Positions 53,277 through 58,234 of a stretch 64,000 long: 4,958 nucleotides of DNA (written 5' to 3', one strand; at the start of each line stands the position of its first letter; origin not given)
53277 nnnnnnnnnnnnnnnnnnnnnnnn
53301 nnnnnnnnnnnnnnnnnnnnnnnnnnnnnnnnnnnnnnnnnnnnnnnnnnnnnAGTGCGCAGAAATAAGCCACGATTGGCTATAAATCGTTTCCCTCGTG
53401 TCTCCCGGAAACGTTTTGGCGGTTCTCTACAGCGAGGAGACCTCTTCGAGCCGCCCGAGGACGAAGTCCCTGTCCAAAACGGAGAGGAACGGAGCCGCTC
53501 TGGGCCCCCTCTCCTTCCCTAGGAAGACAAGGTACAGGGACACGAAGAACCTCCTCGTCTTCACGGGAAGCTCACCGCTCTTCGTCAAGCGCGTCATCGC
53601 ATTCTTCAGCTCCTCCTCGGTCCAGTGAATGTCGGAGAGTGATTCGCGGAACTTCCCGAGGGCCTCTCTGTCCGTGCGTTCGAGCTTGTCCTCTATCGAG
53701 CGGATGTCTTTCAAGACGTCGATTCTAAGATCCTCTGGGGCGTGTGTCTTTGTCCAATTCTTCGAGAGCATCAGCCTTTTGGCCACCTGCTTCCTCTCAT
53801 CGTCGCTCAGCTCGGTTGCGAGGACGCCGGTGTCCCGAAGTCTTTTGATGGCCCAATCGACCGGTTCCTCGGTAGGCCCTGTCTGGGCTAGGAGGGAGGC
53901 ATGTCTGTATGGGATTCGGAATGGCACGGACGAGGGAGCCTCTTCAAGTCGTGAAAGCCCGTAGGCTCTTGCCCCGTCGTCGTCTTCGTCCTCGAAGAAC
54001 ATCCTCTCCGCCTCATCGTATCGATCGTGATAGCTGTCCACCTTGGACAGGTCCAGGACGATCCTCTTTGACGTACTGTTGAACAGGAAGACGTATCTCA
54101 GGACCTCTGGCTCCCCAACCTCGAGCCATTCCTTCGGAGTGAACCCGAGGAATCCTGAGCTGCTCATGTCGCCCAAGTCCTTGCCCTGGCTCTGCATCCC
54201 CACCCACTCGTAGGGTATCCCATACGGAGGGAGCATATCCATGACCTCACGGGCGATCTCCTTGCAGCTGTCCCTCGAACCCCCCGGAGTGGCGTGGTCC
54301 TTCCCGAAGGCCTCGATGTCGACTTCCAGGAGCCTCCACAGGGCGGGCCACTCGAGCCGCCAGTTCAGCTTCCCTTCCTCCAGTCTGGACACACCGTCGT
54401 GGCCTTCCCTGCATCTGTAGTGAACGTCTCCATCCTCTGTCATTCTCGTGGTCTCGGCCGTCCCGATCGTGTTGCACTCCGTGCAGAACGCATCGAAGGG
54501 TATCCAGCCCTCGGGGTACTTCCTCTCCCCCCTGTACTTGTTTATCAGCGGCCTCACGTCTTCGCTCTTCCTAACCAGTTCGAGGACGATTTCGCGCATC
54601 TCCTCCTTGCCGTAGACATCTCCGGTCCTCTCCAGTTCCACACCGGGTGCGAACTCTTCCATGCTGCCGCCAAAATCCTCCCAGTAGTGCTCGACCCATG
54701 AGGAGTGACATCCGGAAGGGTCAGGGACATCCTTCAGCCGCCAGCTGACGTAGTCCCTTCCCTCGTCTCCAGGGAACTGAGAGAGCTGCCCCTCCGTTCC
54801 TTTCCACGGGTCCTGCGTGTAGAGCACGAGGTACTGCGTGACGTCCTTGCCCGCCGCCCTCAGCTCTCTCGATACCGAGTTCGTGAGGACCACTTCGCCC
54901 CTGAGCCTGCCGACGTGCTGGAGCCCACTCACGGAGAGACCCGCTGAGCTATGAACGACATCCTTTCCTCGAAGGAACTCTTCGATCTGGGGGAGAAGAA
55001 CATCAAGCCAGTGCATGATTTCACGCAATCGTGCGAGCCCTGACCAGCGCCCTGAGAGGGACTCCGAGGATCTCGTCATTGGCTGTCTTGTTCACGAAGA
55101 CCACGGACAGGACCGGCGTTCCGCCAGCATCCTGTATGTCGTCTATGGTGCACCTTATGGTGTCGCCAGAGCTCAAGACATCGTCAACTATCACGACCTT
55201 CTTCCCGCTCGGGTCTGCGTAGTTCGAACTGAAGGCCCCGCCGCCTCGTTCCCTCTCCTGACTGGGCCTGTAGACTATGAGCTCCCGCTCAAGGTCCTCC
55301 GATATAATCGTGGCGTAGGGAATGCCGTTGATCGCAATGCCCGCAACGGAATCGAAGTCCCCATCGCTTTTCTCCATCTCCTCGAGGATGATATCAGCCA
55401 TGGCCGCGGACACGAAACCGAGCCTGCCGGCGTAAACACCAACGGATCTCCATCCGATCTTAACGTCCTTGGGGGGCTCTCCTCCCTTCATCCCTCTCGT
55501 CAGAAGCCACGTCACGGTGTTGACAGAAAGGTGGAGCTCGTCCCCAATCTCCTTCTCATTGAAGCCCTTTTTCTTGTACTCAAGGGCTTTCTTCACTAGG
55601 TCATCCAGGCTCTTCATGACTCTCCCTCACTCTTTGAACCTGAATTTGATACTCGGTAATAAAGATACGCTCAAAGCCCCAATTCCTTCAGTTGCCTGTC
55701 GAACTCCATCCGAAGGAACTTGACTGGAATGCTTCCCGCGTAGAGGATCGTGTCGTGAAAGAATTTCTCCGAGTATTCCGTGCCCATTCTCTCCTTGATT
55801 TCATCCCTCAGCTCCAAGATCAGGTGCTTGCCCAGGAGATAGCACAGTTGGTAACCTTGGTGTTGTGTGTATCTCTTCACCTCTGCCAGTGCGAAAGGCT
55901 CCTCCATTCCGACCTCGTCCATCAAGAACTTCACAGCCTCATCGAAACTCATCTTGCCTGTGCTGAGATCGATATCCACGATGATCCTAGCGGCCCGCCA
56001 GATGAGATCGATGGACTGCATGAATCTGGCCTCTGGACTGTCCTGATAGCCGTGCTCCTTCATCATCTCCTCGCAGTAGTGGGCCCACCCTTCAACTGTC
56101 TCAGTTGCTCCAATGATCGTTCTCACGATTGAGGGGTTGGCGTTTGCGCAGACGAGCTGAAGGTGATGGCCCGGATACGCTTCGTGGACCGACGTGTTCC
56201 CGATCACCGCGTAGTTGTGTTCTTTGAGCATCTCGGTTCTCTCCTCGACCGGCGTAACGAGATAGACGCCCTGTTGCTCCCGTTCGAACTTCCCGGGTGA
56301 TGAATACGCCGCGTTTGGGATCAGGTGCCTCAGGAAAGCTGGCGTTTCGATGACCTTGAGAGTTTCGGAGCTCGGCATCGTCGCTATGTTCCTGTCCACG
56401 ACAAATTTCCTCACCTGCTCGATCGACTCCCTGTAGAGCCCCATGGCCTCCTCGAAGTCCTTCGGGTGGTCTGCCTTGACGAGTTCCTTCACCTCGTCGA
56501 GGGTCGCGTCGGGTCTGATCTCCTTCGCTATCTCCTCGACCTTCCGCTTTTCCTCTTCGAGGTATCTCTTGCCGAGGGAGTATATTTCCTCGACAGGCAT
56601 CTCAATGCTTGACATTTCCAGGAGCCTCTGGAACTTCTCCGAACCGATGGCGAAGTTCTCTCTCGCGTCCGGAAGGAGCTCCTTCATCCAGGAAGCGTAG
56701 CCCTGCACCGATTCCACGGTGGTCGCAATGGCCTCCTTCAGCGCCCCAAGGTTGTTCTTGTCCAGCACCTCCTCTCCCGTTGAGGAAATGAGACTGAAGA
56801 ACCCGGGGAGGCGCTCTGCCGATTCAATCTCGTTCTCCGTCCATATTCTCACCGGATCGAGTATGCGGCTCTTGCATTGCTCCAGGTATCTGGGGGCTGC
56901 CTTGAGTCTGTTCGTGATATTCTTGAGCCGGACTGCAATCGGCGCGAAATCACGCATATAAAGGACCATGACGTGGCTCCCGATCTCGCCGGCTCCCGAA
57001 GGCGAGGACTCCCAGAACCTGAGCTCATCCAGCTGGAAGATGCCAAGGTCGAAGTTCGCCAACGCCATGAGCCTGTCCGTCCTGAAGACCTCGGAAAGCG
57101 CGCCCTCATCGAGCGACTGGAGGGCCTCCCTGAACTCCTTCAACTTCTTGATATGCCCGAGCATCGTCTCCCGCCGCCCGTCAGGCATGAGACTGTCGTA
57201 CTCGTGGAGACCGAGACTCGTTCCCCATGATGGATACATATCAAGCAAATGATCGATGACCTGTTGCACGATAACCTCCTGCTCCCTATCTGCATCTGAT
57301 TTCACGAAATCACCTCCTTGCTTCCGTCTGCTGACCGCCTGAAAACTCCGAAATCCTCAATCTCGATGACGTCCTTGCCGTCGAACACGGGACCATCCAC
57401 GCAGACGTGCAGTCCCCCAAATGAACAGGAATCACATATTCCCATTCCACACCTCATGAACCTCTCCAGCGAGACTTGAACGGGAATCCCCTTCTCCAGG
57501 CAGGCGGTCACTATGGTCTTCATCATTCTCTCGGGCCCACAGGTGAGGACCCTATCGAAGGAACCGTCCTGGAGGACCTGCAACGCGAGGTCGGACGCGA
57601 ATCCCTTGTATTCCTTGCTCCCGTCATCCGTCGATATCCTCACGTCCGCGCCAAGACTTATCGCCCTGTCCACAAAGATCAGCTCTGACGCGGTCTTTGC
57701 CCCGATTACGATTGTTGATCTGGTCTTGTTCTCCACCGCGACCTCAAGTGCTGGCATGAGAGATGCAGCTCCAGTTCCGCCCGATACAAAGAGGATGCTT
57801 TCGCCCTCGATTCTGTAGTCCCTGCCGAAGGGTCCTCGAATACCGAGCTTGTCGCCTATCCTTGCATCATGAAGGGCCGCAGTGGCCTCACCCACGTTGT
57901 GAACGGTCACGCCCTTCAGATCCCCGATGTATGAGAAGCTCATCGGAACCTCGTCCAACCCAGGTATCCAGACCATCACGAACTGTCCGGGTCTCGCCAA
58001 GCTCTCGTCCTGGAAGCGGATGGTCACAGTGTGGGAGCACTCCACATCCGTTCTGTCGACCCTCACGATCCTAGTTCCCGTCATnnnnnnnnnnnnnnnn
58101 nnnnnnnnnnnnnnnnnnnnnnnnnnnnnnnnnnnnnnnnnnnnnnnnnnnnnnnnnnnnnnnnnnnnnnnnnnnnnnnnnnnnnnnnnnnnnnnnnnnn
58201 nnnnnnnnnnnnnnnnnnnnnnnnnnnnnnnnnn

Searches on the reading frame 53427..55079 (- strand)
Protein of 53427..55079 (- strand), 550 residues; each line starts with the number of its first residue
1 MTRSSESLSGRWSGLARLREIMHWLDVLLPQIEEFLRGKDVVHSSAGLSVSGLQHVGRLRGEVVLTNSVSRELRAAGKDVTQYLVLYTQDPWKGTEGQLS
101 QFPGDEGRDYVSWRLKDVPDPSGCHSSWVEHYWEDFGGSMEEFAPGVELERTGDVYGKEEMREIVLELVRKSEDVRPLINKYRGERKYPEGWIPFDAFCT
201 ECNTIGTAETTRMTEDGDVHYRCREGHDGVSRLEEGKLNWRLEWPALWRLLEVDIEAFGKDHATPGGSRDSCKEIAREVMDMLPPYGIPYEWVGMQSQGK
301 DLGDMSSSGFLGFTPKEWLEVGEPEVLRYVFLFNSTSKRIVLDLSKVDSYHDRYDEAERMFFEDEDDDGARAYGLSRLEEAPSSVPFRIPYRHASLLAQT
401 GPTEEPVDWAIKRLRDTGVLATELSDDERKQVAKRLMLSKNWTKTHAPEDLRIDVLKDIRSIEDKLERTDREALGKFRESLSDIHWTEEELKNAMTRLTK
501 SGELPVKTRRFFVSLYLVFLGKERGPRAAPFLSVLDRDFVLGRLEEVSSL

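Call 28: find_encoding_contigs(protein=window:53427-55079:-, flank=10000, max_places=1)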
Protein window:53427-55079:- (550 aa): no gene with exactly this product is on record in the collection.
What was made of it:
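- Tried and rejected: One contig look-up found no record, because my start codon was wrong (call 28).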

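Call 31: search_protein_families(library=pfam, proteins=[window:53427-55079:-], max_evalue=0.0001)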
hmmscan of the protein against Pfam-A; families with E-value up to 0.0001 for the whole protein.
window:53427-55079:- (550 aa): 2 families
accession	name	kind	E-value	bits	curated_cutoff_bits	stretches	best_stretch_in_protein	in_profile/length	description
PF01921.24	tRNA-synt_1f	-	1.2e-82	278.2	27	1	22-377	1-358/360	tRNA synthetases class I (K)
PF19269.4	Anticodon_2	-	4.2e-06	27.7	23.6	1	466-546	60-139/141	Anticodon binding domain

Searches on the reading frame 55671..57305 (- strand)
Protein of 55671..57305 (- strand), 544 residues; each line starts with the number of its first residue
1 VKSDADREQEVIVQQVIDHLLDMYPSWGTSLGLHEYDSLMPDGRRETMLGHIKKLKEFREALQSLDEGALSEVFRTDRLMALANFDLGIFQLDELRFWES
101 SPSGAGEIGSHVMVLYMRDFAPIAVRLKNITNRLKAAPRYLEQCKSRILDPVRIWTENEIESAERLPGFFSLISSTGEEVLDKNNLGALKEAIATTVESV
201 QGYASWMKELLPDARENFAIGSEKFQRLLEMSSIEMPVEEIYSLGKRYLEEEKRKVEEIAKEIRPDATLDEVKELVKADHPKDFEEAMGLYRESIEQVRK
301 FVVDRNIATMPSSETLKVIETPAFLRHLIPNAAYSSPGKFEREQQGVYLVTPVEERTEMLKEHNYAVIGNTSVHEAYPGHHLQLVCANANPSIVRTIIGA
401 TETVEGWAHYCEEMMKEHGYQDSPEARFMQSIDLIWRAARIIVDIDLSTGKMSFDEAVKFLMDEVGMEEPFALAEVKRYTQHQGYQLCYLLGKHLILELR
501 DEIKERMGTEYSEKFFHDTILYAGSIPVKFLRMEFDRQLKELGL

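Call 31: search_protein_families(library=pfam, proteins=[window:55671-57305:-], max_evalue=0.0001)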
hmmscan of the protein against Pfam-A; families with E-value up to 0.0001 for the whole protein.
window:55671-57305:- (544 aa): 1 family
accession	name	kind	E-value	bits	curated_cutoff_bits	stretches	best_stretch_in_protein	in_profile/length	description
PF05960.17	DUF885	-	5.7e-87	294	32.4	1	25-532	1-529/532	Bacterial protein of unknown function (DUF885)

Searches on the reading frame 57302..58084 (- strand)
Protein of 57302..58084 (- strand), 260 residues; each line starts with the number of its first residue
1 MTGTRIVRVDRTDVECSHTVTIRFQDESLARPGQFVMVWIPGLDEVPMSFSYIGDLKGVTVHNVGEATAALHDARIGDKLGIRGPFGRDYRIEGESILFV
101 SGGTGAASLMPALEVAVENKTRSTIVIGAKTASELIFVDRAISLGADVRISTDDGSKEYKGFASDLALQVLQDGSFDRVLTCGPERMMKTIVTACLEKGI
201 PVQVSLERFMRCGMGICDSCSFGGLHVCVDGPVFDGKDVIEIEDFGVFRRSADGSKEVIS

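Call 31: search_protein_families(library=pfam, proteins=[window:57302-58084:-], max_evalue=0.0001)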
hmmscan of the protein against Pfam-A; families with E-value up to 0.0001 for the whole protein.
window:57302-58084:- (260 aa): 1 family
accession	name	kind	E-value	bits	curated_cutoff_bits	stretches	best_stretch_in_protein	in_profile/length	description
PF10418.14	DHODB_Fe-S_bind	-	5.2e-09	36.1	23.9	1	207-239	1-40/41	Iron-sulfur cluster binding domain of dihydroorotate dehydrogenase B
